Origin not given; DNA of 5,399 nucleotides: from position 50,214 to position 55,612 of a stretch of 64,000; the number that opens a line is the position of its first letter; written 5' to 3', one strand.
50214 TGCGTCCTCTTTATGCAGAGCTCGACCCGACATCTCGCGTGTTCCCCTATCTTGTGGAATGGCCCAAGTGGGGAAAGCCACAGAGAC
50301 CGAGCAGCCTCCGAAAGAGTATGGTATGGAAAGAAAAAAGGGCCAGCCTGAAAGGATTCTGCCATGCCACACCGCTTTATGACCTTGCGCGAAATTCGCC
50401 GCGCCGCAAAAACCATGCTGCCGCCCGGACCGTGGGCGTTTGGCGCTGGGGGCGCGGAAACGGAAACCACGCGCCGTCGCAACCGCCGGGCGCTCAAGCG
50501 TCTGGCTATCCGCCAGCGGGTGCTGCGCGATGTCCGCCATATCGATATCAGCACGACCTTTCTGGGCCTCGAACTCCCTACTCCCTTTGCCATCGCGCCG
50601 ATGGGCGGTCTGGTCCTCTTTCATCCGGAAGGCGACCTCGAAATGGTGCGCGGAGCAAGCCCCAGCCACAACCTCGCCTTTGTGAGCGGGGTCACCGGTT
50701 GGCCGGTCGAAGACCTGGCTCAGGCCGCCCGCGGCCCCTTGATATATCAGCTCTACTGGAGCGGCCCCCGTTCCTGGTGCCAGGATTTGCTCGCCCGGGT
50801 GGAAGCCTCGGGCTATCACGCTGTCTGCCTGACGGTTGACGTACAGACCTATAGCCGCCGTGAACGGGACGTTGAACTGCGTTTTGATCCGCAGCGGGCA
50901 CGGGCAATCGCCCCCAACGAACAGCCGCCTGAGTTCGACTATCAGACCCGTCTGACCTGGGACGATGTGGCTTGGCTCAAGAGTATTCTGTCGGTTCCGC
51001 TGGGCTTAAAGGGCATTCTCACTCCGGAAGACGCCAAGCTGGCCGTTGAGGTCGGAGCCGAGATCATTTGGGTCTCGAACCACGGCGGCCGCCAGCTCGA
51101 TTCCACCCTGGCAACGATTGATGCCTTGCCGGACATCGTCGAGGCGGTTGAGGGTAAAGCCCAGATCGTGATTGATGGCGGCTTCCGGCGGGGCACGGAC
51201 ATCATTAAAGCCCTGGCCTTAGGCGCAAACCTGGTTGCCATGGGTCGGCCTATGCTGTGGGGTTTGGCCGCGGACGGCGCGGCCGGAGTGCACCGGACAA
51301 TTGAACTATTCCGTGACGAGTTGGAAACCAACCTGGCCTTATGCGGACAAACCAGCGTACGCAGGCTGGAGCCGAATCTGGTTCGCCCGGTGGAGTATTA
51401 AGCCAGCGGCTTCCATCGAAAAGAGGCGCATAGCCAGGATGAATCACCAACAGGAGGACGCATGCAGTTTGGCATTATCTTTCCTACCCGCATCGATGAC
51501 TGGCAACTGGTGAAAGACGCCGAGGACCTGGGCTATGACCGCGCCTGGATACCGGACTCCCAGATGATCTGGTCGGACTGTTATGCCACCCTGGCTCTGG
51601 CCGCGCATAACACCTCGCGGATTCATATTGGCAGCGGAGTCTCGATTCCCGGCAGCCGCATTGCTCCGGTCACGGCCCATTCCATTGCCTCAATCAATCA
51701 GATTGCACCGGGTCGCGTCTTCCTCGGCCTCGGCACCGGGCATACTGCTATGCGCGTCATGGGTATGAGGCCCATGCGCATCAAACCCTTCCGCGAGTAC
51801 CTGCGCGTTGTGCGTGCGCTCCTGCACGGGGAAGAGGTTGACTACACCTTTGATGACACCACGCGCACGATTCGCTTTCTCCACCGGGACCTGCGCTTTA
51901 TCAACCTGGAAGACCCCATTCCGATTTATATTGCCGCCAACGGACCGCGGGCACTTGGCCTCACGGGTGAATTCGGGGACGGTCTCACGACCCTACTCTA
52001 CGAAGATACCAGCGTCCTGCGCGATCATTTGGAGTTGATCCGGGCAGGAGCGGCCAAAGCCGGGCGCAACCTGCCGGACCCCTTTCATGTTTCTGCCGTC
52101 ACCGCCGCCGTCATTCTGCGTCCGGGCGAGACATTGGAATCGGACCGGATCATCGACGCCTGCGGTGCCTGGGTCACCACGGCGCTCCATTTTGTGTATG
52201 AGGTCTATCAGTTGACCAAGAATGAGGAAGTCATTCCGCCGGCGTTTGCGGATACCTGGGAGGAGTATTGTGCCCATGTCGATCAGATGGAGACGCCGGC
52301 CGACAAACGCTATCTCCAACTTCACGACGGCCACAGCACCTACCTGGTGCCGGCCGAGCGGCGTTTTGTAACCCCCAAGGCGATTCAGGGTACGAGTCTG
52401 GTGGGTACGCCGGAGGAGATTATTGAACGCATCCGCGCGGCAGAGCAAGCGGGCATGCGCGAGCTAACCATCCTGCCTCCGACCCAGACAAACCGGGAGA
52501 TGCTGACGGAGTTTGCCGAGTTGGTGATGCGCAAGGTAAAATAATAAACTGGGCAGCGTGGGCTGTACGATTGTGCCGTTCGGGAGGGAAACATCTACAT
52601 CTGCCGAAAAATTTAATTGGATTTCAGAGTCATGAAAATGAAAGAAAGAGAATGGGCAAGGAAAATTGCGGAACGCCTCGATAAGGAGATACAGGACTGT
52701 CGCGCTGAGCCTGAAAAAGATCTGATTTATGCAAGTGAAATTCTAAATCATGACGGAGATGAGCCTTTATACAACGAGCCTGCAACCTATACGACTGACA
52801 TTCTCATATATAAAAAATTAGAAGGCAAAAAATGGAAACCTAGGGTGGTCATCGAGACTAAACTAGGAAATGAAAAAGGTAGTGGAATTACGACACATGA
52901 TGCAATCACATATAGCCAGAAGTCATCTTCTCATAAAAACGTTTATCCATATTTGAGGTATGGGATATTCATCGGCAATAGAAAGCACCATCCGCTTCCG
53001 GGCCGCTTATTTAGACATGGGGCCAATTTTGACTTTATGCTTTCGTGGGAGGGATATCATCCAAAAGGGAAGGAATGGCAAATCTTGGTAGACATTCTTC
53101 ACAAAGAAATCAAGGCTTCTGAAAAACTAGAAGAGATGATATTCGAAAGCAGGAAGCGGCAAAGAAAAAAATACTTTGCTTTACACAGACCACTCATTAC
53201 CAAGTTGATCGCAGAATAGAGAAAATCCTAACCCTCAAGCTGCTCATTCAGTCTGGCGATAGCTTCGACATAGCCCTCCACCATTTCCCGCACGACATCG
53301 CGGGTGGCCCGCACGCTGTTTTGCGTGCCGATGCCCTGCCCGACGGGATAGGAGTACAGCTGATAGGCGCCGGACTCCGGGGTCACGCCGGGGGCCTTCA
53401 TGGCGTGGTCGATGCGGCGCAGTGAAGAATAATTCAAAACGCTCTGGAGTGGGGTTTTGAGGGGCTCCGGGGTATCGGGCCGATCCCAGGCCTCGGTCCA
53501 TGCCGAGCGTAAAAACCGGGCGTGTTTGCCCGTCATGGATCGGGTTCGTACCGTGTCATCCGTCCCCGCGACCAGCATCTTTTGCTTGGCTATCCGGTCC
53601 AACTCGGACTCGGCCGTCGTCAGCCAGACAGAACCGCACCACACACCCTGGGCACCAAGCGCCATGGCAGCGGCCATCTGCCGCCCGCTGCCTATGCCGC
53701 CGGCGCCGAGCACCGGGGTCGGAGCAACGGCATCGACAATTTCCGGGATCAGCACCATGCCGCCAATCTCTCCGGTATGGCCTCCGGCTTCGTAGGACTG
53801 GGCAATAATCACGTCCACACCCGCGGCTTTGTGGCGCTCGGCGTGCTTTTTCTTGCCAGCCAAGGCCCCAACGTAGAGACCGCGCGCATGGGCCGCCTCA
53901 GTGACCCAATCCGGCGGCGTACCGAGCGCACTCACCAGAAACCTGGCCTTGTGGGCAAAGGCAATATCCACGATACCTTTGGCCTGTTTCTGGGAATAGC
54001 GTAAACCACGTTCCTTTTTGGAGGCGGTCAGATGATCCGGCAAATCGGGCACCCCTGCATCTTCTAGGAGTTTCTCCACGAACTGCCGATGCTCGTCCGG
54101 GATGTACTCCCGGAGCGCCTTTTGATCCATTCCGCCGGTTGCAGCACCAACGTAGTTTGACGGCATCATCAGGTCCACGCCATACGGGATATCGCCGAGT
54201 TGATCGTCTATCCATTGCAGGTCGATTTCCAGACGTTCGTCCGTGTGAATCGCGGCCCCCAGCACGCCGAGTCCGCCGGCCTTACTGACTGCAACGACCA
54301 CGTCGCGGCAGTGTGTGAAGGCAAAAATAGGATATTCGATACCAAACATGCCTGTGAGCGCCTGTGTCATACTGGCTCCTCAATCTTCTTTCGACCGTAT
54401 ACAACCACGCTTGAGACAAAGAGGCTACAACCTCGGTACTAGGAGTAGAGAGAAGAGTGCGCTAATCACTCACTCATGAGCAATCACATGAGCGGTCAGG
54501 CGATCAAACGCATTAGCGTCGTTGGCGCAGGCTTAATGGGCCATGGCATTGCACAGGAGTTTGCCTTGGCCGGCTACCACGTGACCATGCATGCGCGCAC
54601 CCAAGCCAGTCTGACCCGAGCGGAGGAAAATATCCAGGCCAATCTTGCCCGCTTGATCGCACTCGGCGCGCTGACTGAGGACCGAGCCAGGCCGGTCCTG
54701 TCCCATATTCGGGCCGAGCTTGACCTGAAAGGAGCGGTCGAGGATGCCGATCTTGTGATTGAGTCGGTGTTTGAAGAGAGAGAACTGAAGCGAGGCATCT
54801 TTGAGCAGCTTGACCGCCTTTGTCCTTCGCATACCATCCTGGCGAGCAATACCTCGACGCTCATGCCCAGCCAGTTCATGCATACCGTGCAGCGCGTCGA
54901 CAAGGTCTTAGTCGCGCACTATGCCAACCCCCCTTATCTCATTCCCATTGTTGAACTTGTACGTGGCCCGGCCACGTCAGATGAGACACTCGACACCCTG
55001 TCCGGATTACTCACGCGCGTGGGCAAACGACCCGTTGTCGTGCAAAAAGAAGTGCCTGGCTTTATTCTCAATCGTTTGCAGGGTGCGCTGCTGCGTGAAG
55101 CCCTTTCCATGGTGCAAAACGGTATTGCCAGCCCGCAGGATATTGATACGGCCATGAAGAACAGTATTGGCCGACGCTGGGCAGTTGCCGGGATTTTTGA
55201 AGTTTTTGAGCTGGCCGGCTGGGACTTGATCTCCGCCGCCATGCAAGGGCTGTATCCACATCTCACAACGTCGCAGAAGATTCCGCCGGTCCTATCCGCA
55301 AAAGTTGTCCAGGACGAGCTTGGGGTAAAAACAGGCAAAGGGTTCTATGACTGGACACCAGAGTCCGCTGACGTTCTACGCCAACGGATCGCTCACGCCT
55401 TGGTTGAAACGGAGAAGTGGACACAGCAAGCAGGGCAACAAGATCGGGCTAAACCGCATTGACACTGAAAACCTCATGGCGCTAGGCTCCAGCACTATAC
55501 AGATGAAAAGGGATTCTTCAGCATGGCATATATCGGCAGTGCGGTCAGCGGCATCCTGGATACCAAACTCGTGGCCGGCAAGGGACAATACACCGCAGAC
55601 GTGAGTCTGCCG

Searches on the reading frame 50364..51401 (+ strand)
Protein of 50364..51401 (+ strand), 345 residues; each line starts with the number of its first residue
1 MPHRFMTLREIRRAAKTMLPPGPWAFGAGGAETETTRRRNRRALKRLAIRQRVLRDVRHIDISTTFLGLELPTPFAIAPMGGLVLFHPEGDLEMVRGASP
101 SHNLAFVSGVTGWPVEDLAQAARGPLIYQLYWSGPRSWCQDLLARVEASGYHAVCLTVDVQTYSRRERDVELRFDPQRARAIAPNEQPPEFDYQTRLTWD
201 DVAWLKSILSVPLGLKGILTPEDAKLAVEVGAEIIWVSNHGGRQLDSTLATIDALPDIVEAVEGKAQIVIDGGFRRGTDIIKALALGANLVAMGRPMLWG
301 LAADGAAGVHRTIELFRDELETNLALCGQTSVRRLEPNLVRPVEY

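Call 63: search_protein_families(library=pfam, proteins=[window:50364-51401:+], max_evalue=0.00001)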
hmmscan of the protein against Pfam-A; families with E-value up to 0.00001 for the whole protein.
window:50364-51401:+ (345 aa): 1 family
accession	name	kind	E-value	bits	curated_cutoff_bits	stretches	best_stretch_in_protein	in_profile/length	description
PF01070.24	FMN_dh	-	8.5e-113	377.4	24.9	1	15-341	1-349/350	FMN-dependent dehydrogenase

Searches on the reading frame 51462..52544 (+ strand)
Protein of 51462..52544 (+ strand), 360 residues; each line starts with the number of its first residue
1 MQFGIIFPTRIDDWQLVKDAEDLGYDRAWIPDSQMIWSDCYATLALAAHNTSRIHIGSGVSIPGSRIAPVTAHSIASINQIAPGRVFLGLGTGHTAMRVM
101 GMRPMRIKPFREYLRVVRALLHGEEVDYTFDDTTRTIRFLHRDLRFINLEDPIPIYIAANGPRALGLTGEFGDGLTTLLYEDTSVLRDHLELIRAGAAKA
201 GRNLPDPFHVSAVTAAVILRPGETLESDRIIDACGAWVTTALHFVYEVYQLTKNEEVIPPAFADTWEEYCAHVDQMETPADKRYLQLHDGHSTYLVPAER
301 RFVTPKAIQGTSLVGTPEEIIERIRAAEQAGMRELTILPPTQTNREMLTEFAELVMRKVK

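Call 63: search_protein_families(library=pfam, proteins=[window:51462-52544:+], max_evalue=0.00001)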
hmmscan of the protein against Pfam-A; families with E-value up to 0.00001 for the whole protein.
window:51462-52544:+ (360 aa): 1 family
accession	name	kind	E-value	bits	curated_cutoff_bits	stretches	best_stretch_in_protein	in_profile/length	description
PF00296.26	Bac_luciferase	-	1.4e-48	166.3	27.9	1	15-333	27-313/314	Luciferase-like monooxygenase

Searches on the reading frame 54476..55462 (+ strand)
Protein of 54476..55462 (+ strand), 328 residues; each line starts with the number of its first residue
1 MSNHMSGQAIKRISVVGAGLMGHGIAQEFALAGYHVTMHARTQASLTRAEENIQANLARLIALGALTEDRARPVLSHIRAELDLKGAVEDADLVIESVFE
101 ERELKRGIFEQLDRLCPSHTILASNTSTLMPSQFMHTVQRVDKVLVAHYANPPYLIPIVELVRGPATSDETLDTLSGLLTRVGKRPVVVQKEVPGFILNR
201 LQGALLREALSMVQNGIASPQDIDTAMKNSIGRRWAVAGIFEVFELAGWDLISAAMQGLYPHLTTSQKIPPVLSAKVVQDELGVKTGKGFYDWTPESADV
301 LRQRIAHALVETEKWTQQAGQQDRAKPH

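Call 64: search_protein_families(library=pfam, proteins=[window:54476-55462:+], max_evalue=0.00001)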
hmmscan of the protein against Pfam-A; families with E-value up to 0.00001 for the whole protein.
window:54476-55462:+ (328 aa): 2 families
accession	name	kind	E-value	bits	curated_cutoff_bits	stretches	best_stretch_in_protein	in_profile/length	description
PF02737.24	3HCDH_N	-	8.4e-59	198.9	22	1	13-192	2-179/180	3-hydroxyacyl-CoA dehydrogenase, NAD binding domain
PF00725.27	3HCDH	-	5.7e-22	78.5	22.1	1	195-293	1-97/97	3-hydroxyacyl-CoA dehydrogenase, C-terminal domain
